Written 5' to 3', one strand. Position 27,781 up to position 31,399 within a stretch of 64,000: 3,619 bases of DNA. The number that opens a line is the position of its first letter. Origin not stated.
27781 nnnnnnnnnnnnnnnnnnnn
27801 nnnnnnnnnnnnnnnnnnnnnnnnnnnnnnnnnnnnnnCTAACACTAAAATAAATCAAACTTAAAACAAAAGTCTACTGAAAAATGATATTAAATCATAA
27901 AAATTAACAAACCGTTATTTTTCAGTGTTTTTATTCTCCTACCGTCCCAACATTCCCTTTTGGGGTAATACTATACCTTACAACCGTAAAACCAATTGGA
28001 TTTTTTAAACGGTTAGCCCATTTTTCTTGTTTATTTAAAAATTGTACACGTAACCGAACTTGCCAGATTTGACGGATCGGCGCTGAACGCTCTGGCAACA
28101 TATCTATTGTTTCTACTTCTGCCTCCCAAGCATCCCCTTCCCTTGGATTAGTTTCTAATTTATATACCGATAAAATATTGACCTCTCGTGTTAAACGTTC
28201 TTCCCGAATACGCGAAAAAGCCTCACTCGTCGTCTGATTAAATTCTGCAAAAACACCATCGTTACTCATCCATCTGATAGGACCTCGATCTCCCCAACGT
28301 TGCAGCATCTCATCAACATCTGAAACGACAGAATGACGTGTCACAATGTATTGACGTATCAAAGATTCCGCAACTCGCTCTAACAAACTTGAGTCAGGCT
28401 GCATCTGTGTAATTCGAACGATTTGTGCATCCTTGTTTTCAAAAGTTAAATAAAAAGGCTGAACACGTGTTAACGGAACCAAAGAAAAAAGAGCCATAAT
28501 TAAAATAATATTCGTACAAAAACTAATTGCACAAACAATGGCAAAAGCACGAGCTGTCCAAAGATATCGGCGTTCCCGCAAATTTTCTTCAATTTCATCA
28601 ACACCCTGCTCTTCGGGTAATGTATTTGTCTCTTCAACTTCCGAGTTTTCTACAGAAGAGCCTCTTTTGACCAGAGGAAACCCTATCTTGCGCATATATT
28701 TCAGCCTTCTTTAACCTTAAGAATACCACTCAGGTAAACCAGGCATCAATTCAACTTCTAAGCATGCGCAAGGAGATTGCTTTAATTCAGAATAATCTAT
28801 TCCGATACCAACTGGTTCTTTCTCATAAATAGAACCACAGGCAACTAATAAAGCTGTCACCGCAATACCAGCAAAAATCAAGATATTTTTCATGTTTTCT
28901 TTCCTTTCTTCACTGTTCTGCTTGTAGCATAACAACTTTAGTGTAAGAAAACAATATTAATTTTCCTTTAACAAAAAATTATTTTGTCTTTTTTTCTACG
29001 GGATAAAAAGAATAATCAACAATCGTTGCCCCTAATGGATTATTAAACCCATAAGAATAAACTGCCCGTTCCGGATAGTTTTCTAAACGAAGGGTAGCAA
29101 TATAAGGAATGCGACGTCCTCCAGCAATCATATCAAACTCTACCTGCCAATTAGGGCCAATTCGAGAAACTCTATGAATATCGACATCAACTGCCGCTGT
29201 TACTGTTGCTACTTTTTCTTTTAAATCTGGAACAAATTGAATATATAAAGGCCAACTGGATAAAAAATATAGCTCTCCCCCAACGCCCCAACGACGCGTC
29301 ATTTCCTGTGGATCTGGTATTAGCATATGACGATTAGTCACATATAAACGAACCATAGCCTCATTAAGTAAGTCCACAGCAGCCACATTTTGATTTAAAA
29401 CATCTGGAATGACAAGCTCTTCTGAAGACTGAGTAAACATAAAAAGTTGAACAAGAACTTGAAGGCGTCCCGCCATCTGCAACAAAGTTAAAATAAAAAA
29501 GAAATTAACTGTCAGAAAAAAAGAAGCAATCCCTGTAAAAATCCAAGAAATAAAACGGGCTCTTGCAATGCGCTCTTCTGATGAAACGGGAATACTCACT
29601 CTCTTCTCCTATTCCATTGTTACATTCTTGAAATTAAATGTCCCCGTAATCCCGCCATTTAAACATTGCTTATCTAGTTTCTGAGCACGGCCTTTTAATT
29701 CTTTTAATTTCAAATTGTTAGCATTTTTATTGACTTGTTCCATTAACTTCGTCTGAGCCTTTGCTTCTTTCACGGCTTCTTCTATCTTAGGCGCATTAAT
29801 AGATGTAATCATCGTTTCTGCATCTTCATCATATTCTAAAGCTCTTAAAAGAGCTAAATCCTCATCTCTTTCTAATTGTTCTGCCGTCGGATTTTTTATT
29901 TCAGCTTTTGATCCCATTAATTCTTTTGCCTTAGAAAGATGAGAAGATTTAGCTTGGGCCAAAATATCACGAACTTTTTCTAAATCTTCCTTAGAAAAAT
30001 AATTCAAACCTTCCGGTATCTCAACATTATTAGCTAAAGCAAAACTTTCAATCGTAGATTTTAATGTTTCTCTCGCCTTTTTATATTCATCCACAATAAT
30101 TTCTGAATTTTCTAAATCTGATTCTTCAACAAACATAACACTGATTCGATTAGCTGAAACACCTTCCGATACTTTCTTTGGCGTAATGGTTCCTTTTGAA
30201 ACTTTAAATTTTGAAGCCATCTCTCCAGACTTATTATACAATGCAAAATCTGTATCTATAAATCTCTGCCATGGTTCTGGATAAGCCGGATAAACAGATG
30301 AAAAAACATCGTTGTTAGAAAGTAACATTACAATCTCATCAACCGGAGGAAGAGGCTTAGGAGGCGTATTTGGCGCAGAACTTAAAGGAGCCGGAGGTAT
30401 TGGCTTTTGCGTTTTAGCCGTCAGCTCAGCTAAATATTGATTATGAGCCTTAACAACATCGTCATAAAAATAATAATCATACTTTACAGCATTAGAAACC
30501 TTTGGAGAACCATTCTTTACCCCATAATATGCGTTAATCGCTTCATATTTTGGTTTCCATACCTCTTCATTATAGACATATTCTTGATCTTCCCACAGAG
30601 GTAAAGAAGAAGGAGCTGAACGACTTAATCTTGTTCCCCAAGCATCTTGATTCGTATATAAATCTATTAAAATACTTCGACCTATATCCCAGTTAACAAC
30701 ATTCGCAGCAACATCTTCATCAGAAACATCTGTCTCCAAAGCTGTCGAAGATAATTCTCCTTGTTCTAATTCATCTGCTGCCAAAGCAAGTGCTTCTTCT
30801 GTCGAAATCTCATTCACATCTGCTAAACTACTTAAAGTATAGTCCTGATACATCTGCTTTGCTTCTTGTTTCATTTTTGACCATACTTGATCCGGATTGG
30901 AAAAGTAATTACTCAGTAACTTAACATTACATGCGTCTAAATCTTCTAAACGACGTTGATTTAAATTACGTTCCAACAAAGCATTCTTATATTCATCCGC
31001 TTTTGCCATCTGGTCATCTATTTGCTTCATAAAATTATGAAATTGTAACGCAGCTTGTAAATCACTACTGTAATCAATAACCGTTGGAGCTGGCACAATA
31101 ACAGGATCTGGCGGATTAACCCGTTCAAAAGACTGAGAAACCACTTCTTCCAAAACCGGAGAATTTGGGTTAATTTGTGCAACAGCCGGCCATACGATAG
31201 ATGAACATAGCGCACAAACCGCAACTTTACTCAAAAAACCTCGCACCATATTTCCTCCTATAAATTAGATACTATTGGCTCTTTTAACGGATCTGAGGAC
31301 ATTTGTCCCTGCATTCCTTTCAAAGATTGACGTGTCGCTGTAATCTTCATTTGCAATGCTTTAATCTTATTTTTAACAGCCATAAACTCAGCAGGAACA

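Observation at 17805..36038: Type IV secretion operon with Rickettsiales-like gene order (virB8'-virB7-virB8-virB9-virB10-virB11) plus three VirB5-like paralogs, in a Rhizobiales-like low-GC chromosome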

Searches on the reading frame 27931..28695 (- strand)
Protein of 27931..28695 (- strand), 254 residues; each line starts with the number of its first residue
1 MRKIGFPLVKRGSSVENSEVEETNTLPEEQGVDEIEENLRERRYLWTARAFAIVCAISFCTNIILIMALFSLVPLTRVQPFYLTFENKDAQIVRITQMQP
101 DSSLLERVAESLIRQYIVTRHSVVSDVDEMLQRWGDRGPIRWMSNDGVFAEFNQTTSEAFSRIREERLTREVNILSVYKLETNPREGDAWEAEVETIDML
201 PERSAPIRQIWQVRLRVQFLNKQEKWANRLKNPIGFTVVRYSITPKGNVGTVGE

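Call 5: search_protein_families(library=pfam, max_evalue=0.01, proteins=[window:27931-28695:-])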
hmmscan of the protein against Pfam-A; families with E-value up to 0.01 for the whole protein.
window:27931-28695:- (254 aa): 1 family
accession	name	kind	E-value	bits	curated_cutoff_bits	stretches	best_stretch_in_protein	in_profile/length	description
PF04335.19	VirB8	-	9.7e-16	58.7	23.2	1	48-244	17-211/213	VirB8 protein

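Call 10: search_protein_families(library=ncbifam, max_evalue=0.01, proteins=[window:27931-28695:-])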
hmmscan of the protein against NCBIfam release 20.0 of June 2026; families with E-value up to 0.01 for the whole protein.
window:27931-28695:- (254 aa): 1 family
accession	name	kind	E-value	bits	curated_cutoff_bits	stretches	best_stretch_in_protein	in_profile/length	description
NF010439.0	PRK13865.1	equivalog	0.00057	19.5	188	1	47-123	36-112/237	type IV secretion system protein VirB8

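Call 37: search_solved_structures(query=window:27931-28695:-, max_evalue=1)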
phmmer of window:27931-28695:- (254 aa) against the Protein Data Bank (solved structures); distinct sequences matched with E-value up to 1: 2.
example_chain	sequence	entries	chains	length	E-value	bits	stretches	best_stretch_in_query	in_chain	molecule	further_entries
4mei_A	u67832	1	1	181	0.3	14.2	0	211-245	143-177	VirB8 protein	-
4kz1_A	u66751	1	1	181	0.98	12.5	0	211-245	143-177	VirB8 protein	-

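Call 92: search_solved_structures(query=A7, max_evalue=1)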
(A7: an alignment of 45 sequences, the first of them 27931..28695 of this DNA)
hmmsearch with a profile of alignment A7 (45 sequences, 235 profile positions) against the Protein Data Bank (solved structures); distinct sequences matched with E-value up to 1: 14.
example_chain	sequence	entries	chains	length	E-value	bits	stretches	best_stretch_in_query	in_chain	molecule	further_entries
4mei_A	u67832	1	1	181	8.6e-10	41.6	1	56-230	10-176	VirB8 protein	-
4kz1_A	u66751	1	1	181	3.2e-09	39.7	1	56-230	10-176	VirB8 protein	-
4lso_A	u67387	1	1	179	1.1e-08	37.9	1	57-230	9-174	Type IV secretion system protein virB8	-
5i97_A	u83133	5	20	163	4e-08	36.1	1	84-231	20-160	Conjugal transfer protein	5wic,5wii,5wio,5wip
2bhm_A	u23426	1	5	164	1e-07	34.8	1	93-231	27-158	TYPE IV SECRETION SYSTEM PROTEIN VIRB8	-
4aky_A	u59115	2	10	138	1.4e-07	34.3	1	95-230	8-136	TYPE IV SECRETION SYSTEM PROTEIN VIRB8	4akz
5jbs_A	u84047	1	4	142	1.7e-07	34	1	98-231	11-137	Type IV secretion system protein virB8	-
4jf8_A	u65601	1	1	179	1e-06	31.5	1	77-230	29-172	TrwG component of type IV secretion system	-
4nhf_A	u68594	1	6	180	9e-05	25.1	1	77-230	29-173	TrwG protein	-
7o41_D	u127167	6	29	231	0.00022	23.9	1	91-230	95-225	TrwG protein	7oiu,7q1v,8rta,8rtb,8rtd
9u5u_N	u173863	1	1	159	0.15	14.6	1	113-178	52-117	Polycomb group protein ASXL1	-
6iqt_A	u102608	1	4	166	0.19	14.2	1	132-233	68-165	Cag pathogenicity island protein (Cag10)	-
5cnl_A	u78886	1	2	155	0.36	13.3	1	119-226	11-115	IcmL-like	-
8h1t_N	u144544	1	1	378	0.71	12.4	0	113-177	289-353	Polycomb group protein ASXL1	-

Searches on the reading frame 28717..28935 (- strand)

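Call 5: search_protein_families(library=pfam, max_evalue=0.01, proteins=[window:28717-28935:-])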
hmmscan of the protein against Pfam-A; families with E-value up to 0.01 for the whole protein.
window:28717-28935:- (72 aa): 0 families

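Call 10: search_protein_families(library=ncbifam, max_evalue=0.01, proteins=[window:28717-28935:-])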
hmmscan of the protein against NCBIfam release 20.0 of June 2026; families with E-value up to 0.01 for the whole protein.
window:28717-28935:- (72 aa): 0 families

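Call 31: search_protein_families(library=pfam, max_evalue=5, proteins=[window:28717-28935:-])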
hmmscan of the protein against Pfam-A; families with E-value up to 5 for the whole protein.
window:28717-28935:- (72 aa): 2 families
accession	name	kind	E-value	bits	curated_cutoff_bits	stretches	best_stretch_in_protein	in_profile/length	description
PF02402.22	Lysis_col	-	0.079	13.3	27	1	15-37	4-26/49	Lysis protein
PF15677.10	CEND1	-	0.1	13.6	27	1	13-35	114-136/143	Cell cycle exit and neuronal differentiation protein 1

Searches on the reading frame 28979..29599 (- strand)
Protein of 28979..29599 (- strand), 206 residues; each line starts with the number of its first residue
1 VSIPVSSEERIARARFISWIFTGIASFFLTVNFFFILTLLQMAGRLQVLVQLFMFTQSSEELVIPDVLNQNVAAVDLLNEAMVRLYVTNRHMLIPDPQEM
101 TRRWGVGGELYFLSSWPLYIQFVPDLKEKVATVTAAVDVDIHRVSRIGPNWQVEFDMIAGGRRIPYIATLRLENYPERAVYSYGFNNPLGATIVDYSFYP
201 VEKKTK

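Call 5: search_protein_families(library=pfam, max_evalue=0.01, proteins=[window:28979-29599:-])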
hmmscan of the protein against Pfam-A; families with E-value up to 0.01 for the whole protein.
window:28979-29599:- (206 aa): 0 families

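Call 10: search_protein_families(library=ncbifam, max_evalue=0.01, proteins=[window:28979-29599:-])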
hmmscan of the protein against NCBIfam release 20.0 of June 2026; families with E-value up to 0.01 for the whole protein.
window:28979-29599:- (206 aa): 0 families

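Call 31: search_protein_families(library=pfam, max_evalue=5, proteins=[window:28979-29599:-])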
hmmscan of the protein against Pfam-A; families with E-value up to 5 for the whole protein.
window:28979-29599:- (206 aa): 0 families

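Call 91: search_solved_structures(query=A6, max_evalue=1)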
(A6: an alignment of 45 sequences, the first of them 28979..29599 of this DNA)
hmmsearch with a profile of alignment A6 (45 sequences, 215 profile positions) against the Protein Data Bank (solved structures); distinct sequences matched with E-value up to 1: 13.
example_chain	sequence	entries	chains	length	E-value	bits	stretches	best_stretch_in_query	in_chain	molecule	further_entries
4jf8_A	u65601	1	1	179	3.3e-07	33.2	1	114-210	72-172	TrwG component of type IV secretion system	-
7o41_D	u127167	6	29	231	6.6e-07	32.3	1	114-210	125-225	TrwG protein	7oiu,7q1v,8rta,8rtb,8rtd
5i97_A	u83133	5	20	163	4.4e-06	29.6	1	112-210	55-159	Conjugal transfer protein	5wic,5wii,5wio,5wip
4mei_A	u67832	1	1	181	6.3e-06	29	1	112-210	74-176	VirB8 protein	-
4lso_A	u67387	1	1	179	8.3e-06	28.7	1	112-210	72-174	Type IV secretion system protein virB8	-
4nhf_A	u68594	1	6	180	1.3e-05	28.1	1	107-210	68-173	TrwG protein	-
4kz1_A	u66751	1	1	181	1.7e-05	27.7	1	112-210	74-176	VirB8 protein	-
5jbs_A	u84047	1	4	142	0.00013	24.7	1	113-210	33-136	Type IV secretion system protein virB8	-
4aky_A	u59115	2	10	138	0.00015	24.6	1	113-209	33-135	TYPE IV SECRETION SYSTEM PROTEIN VIRB8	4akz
2bhm_A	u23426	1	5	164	0.00018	24.3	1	113-210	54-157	TYPE IV SECRETION SYSTEM PROTEIN VIRB8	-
5kph_A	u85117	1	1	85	0.028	17.1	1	134-174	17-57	De novo Beta Sheet Design Protein OR485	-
4r80_A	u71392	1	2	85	0.039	16.6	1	133-175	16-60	OR486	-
6iqt_A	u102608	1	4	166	0.15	14.8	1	123-211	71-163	Cag pathogenicity island protein (Cag10)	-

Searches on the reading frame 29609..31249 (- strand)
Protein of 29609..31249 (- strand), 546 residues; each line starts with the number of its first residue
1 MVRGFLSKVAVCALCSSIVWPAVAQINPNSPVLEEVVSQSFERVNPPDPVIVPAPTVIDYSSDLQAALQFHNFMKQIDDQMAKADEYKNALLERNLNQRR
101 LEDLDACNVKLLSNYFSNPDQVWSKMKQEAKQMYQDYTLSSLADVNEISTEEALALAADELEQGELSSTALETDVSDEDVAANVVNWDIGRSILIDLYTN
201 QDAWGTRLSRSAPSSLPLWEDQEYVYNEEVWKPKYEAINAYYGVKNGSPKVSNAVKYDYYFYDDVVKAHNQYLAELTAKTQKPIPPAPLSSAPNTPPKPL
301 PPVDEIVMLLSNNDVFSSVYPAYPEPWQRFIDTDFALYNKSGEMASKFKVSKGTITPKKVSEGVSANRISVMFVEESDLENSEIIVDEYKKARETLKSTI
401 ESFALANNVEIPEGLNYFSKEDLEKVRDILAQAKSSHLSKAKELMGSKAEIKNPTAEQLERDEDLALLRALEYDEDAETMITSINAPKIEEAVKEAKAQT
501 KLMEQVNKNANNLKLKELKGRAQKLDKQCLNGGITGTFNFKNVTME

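Call 5: search_protein_families(library=pfam, max_evalue=0.01, proteins=[window:29609-31249:-])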
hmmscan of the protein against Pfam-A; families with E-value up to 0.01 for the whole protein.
window:29609-31249:- (546 aa): 0 families

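Call 10: search_protein_families(library=ncbifam, max_evalue=0.01, proteins=[window:29609-31249:-])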
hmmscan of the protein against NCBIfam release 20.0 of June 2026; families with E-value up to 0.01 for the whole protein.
window:29609-31249:- (546 aa): 0 families

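Call 31: search_protein_families(library=pfam, max_evalue=5, proteins=[window:29609-31249:-])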
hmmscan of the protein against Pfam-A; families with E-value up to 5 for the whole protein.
window:29609-31249:- (546 aa): 3 families
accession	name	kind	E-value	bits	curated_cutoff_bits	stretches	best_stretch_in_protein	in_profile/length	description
PF15056.11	NRN1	-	0.038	14.6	27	1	74-136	12-76/89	Neuritin protein family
PF03154.20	Atrophin-1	-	0.53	8.8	29.9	1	11-105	497-594/992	Atrophin-1 family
PF22920.2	UvrC_RNaseH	-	4.5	7.7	24.3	0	471-512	70-111/116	UvrC Ribonuclease H-like domain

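Call 41: find_homologous_proteins(query=window:29609-31249:-, max_evalue=0.001)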
Query window:29609-31249:- (546 aa): 7 proteins with E <= 0.001 among 8000 candidates.
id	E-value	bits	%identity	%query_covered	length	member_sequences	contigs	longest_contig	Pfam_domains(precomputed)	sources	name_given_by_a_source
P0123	0.0e+0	1058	86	100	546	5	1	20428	-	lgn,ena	-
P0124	0.0e+0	1052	85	100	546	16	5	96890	-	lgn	-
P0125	5.7e-71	258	33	84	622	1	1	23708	-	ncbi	-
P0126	3.0e-69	253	30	95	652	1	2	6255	-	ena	-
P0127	1.7e-68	250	32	83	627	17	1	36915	-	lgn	-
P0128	1.2e-56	211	29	100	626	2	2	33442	-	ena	-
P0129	3.5e-33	134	28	66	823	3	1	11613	-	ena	-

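Call 52: predict_structure(alignment_id=A2)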
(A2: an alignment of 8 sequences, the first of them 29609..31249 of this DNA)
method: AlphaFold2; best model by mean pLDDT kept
length: 546 residues; sequences in the alignment: 8
mean_pLDDT: 62.9   pTM: 0.49
mean pLDDT of the five models: 62.9, 61.2, 61.1, 60.7, 58.3
residues with pLDDT >= 90: 90; 70-90: 163; 50-70: 90; < 50: 203
segments of 3 or more residues with pLDDT < 50: 1-57, 136-208, 210-226, 297-316, 318-327, 342-344, 359-367, 526-528, 530-536
pLDDT, mean of each block of 10 residues (from residue 1): 30 28 27 27 31 46 94 95 87 87 76 55 65 50 35 36 33 32 34 37 41 37 45 81 81 57 76 88 81 54 39 46 45 55 51 51 42 76 87 91 93 88 95 96 87 83 92 94 90 86 77 81 54 49 60
secondary structure, 60 per line:
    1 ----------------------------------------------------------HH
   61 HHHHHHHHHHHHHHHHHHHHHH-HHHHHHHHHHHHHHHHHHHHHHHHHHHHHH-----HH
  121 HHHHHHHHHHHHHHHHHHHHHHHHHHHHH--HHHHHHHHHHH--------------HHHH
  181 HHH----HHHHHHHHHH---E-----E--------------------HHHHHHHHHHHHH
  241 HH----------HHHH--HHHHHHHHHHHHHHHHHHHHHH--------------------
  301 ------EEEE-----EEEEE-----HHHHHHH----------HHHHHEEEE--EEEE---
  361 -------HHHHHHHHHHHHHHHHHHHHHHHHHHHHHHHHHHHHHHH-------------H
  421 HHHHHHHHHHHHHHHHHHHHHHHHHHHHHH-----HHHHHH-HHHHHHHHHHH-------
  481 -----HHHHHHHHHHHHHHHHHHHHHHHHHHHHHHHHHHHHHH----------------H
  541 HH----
elements in order: H59-82 H84-113 H119-149 H152-162 H177-183 H188-197 H228-242 H253-256 H259-280 E307-310 E316-320 H326-332 H343-347 E348-351 E354-357 H368-406 H420-450 H456-461 H463-473 H486-523

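Call 58: fold_search(model_id=the predicted structure, library=pdb)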
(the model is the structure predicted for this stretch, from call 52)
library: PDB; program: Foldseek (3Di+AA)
matches with E <= 10: 43; with E <= 0.001: 0
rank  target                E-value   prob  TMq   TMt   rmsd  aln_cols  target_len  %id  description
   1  7qcd_B                3.6e-01  0.04  0.07  0.05  79.4       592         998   11  CryoEM structure of the Smc5/6-holocomplex (composite structure) (released 2022-09-21)
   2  7yqh_A                5.4e-01  0.07  0.11  0.06  66.4       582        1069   14  Cryo-EM structure of 8-subunit Smc5/6 (released 2024-01-31)
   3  7nyw_B                5.9e-01  0.06  0.09  0.06  41.5       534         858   12  Cryo-EM structure of the MukBEF-MatP-DNA head module (released 2021-07-07)
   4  9gm6_A                6.1e-01  0.05  0.10  0.06  59.4       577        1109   11  MukBEF in a nucleotide-bound state with open neck gate (heads core) (released 2025-03-26)
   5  7qcd_A                1.1e+00  0.03  0.09  0.05  82.6       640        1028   13  CryoEM structure of the Smc5/6-holocomplex (composite structure) (released 2022-09-21)
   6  8i4x_A                1.2e+00  0.03  0.10  0.06  62.2       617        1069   14  Cryo-EM structure of 5-subunit Smc5/6 (released 2024-06-26)
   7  7yqh_B                1.2e+00  0.02  0.08  0.05  75.1       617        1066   12  Cryo-EM structure of 8-subunit Smc5/6 (released 2024-01-31)
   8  9qe0_B                1.4e+00  0.04  0.11  0.05  62.8       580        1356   12  Neobacillus vireti Wadjet-II JetABC dimer (released 2025-06-25)
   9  8i4x_B                1.6e+00  0.03  0.09  0.05  56.9       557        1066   13  Cryo-EM structure of 5-subunit Smc5/6 (released 2024-06-26)
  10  8i13_B                1.6e+00  0.02  0.08  0.05  60.3       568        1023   12  Cryo-EM structure of 6-subunit Smc5/6 (released 2024-06-26)
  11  8glv_Co               1.8e+00  0.04  0.09  0.02  41.0       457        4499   10  96-nm repeat unit of doublet microtubules from Chlamydomonas reinhardtii flagella (released 2023-05-31)
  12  8glv_Fm               2.2e+00  0.04  0.11  0.02  41.2       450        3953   13  96-nm repeat unit of doublet microtubules from Chlamydomonas reinhardtii flagella (released 2023-05-31)
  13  7n6g_3R               2.2e+00  0.03  0.08  0.11  51.6       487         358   12  C1 of central pair (released 2022-05-18)
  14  7zr1_C                2.5e+00  0.03  0.09  0.07  50.5       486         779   12  Chaetomium thermophilum Mre11-Rad50-Nbs1 complex bound to ATPyS (composite structure) (released 2023-01-11)
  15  4phq_A                2.5e+00  0.02  0.08  0.11  38.7       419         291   14  ClyA CC6/264 ox (6-303) (released 2014-09-24)
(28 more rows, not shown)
